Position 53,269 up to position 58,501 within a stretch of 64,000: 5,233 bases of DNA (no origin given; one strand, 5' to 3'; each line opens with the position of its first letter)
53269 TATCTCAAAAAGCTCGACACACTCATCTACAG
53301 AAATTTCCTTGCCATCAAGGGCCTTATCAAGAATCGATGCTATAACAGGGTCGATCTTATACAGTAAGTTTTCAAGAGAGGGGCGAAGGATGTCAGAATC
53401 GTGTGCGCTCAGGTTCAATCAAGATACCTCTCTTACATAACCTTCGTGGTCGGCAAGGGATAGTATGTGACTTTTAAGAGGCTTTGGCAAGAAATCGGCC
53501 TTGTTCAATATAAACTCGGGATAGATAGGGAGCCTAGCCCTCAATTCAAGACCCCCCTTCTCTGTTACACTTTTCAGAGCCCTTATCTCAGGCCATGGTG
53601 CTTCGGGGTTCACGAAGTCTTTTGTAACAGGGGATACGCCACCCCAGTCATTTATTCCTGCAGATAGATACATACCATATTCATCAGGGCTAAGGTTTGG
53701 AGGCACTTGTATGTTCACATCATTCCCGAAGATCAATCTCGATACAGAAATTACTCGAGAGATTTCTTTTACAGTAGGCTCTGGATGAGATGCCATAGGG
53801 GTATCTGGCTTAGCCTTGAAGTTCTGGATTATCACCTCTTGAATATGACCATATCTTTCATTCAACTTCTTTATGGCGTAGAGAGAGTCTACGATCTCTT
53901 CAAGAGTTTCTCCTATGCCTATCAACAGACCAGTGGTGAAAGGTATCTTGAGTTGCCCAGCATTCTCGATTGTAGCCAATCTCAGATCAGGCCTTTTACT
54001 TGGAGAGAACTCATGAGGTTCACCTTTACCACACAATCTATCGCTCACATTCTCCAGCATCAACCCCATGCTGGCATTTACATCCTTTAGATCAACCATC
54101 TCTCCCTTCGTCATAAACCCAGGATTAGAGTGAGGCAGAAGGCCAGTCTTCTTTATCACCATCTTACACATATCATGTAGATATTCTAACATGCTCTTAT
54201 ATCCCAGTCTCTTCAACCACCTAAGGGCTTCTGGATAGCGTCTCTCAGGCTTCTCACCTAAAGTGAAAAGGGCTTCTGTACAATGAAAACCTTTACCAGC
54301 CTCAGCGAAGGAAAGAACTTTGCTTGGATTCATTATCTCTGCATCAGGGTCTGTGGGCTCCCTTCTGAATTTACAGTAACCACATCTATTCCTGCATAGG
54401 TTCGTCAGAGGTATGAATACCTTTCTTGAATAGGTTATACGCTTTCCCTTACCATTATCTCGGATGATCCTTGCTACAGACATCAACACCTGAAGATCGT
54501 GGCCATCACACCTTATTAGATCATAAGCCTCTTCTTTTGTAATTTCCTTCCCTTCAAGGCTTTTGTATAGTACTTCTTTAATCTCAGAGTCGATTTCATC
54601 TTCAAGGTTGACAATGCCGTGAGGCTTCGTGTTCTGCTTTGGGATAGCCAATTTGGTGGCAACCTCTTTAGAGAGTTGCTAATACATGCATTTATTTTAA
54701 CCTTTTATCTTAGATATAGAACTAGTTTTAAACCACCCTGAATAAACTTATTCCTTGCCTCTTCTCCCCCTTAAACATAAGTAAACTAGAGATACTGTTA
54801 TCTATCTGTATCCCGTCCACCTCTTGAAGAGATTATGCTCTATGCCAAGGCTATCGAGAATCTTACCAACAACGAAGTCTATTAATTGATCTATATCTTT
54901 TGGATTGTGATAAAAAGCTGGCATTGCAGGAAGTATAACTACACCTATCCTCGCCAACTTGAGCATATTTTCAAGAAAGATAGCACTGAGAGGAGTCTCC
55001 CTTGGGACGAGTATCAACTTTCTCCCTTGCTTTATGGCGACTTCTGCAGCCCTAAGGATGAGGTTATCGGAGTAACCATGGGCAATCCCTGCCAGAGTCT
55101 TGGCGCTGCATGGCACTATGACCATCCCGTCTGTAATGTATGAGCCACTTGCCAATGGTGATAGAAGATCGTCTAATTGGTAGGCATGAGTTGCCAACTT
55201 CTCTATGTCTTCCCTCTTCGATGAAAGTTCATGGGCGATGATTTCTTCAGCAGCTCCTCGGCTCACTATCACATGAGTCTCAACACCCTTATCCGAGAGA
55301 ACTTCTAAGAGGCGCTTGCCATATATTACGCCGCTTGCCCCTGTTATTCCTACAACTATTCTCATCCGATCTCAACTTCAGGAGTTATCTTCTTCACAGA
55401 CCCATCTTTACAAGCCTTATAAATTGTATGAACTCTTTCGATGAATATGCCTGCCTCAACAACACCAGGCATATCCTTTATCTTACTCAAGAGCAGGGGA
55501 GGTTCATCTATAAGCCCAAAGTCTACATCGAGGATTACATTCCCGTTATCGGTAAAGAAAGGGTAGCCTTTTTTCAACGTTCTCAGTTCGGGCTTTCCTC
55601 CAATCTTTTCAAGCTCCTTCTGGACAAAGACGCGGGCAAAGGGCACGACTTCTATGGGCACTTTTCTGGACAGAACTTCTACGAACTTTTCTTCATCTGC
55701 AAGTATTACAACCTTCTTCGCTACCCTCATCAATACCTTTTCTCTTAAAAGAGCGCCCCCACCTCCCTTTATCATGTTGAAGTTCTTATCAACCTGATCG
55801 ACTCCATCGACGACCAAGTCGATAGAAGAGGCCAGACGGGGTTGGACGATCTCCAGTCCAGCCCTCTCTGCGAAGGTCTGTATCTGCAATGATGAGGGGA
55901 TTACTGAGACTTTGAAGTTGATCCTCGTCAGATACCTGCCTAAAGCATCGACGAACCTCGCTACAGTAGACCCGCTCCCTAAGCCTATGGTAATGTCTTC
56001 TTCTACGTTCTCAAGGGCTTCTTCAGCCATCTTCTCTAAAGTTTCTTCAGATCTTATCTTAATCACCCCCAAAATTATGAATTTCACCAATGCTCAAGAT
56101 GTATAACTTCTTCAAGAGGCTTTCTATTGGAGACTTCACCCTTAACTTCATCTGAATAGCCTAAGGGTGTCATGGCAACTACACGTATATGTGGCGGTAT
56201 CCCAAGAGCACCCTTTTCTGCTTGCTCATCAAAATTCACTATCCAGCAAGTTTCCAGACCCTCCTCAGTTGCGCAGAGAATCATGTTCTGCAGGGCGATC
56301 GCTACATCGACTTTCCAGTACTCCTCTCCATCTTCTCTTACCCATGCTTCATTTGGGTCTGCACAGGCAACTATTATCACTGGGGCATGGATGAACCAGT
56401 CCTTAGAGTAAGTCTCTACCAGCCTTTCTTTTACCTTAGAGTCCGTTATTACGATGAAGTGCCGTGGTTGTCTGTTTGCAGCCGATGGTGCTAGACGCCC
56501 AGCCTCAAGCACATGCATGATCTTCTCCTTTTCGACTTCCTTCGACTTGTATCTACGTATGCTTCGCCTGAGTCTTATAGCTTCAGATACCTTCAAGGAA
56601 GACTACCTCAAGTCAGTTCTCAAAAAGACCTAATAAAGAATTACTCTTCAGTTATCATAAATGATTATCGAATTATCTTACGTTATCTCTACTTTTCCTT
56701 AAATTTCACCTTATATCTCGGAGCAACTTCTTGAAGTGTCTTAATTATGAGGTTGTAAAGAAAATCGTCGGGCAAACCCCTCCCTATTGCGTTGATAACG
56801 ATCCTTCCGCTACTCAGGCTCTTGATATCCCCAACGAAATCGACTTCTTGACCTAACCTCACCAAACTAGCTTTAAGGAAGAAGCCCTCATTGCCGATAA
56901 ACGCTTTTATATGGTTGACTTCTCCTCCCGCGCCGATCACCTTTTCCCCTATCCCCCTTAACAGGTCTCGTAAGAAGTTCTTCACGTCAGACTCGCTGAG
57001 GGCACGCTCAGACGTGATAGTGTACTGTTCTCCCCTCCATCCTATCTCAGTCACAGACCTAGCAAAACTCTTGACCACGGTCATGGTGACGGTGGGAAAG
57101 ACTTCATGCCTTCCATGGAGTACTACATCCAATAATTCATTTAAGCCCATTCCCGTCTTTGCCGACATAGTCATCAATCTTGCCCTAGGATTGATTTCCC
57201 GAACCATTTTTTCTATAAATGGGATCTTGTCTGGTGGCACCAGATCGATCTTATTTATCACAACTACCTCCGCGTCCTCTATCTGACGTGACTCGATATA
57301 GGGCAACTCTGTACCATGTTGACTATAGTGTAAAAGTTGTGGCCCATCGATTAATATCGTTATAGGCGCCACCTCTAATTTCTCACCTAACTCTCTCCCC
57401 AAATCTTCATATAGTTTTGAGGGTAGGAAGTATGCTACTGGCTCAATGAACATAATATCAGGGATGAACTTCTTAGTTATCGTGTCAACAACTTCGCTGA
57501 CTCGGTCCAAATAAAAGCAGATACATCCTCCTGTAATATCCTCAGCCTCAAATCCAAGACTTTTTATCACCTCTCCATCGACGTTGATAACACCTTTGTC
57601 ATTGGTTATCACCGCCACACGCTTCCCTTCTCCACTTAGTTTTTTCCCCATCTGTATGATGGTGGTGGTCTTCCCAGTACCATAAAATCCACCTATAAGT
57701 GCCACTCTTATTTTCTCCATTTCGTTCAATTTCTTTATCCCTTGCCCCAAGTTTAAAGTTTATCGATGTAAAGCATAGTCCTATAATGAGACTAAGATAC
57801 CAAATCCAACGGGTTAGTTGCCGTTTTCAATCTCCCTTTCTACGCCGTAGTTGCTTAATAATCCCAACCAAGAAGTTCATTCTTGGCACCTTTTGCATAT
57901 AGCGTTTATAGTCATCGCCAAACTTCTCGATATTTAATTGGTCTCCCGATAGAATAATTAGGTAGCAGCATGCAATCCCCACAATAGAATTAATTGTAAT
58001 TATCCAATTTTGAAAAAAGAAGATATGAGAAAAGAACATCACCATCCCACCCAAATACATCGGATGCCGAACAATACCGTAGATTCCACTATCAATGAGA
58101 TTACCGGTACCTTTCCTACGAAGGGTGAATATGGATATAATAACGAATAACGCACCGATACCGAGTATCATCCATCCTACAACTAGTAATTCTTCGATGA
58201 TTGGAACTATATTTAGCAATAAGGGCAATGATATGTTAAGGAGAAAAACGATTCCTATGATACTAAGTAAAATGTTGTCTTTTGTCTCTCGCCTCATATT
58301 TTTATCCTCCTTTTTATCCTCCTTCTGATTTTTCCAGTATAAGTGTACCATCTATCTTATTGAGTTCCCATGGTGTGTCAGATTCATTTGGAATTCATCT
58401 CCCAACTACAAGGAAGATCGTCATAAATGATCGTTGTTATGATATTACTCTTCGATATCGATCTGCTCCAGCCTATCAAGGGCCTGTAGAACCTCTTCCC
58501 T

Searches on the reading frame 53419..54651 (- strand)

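Call 46: search_protein_families(library=pfam, proteins=[window:53419-54651:-])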
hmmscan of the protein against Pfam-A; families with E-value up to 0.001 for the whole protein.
window:53419-54651:- (410 aa): 1 family
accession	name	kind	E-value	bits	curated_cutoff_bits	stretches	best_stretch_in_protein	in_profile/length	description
PF04055.27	Radical_SAM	-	5.5e-11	43.4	29.5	1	80-256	1-162/166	Radical SAM superfamily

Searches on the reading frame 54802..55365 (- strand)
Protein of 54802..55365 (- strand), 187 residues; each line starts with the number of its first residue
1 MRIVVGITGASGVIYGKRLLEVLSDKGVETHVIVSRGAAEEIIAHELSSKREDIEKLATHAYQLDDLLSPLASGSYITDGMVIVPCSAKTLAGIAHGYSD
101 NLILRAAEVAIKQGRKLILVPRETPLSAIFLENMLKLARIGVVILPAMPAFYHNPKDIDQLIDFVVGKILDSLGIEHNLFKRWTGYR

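Call 46: search_protein_families(library=pfam, proteins=[window:54802-55365:-])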
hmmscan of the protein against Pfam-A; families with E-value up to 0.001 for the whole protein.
window:54802-55365:- (187 aa): 1 family
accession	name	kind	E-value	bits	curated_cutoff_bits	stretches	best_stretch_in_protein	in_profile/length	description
PF02441.25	Flavoprotein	-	5.5e-50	169.6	22.7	1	1-173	1-162/162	Flavoprotein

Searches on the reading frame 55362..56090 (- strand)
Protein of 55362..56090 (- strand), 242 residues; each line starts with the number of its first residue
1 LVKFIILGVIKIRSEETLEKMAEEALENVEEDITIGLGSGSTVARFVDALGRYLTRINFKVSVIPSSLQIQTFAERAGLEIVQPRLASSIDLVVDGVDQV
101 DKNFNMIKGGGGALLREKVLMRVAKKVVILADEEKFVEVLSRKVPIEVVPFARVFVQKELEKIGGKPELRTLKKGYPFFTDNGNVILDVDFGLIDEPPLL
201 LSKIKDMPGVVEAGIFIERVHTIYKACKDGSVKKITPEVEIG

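Call 46: search_protein_families(library=pfam, proteins=[window:55362-56090:-])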
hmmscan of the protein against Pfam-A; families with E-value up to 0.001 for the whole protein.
window:55362-56090:- (242 aa): 2 families
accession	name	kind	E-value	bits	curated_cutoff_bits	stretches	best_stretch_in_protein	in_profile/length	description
PF06026.20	Rib_5-P_isom_A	-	2.8e-54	183.7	26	1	63-230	2-173/173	Ribose 5-phosphate isomerase A (phosphoriboisomerase A)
PF00455.28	DeoRC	-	1.4e-05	25.5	31.8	0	19-69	7-52/160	DeoR C terminal sensor domain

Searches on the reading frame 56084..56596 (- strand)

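Call 46: search_protein_families(library=pfam, proteins=[window:56084-56596:-])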
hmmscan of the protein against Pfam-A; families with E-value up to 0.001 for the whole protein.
window:56084-56596:- (170 aa): 2 families
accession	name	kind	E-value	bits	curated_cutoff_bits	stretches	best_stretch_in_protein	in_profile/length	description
PF00881.29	Nitroreductase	-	2.3e-30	106.4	23.5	2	7-61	1-55/167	Nitroreductase family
PF14512.11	TM1586_NiRdase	-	1.4e-16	61.3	27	2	102-168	88-152/215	Putative TM nitroreductase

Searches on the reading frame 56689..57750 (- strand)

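Call 46: search_protein_families(library=pfam, proteins=[window:56689-57750:-])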
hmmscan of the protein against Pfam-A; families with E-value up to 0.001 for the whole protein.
window:56689-57750:- (353 aa): 4 families
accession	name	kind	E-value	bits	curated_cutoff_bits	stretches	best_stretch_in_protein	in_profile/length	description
PF02492.25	cobW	-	7.8e-26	91.2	20.7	1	16-192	2-178/180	CobW/HypB/UreG, nucleotide-binding domain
PF03308.22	MeaB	-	6.7e-07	29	23.1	0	19-53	38-72/273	Methylmalonyl Co-A mutase-associated GTPase MeaB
PF25199.1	nSTAND_NTPase5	-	1.3e-05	25.5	34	1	9-92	36-113/145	Novel STAND NTPase 5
PF01656.29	CbiA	-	0.00012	22.5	25.4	1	24-114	9-84/125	CobQ/CobB/MinD/ParA nucleotide binding domain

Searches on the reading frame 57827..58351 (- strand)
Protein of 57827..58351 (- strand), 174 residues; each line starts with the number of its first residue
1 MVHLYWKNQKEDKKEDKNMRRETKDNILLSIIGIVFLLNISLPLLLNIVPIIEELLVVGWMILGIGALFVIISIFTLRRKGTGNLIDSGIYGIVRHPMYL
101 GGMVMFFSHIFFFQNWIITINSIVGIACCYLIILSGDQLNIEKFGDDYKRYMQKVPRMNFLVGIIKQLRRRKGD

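Call 46: search_protein_families(library=pfam, proteins=[window:57827-58351:-])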
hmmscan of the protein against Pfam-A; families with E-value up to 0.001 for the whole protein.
window:57827-58351:- (174 aa): 3 families
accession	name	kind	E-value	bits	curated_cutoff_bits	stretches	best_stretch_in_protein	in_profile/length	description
PF04191.18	PEMT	-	3.7e-06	27.8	25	1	57-133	4-90/105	Phospholipid methyltransferase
PF06966.17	DUF1295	-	1e-05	25.6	20.4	1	3-137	57-211/235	Protein of unknown function (DUF1295)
PF04140.19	ICMT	-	0.00041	21.2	24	1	60-121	14-72/95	Isoprenylcysteine carboxyl methyltransferase (ICMT) family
